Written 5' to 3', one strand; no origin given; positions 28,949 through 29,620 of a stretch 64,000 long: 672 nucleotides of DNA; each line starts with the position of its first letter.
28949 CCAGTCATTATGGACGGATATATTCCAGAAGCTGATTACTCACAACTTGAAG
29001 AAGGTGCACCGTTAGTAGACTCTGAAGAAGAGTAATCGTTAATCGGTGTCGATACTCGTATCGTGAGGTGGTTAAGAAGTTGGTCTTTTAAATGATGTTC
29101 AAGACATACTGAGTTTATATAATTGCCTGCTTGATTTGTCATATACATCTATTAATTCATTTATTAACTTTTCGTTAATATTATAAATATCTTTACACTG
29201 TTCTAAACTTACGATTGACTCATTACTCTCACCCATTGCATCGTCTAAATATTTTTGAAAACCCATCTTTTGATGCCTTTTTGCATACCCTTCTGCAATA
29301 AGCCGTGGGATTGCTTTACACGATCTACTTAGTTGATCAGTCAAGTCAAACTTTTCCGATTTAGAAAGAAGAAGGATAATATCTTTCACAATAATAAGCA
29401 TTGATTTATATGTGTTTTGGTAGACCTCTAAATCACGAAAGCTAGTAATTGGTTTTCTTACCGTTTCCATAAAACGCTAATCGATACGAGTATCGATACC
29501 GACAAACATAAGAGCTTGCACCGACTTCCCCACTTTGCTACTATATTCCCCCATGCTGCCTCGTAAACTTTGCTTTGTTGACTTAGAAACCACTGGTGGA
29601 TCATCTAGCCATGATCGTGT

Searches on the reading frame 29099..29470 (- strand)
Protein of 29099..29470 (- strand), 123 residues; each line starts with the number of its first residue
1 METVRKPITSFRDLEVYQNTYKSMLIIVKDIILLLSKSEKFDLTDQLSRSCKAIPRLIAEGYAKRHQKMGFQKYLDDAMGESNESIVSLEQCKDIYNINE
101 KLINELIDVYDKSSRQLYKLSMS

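Call 19: search_protein_families(library=pfam, proteins=[window:29099-29470:-], max_evalue=0.00001)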
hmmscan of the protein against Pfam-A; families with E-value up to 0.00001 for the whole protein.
window:29099-29470:- (123 aa): 1 family
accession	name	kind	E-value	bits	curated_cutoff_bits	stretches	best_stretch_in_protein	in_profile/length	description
PF05635.17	23S_rRNA_IVP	-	3.3e-18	66.3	33.8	1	12-118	1-105/106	23S rRNA-intervening sequence protein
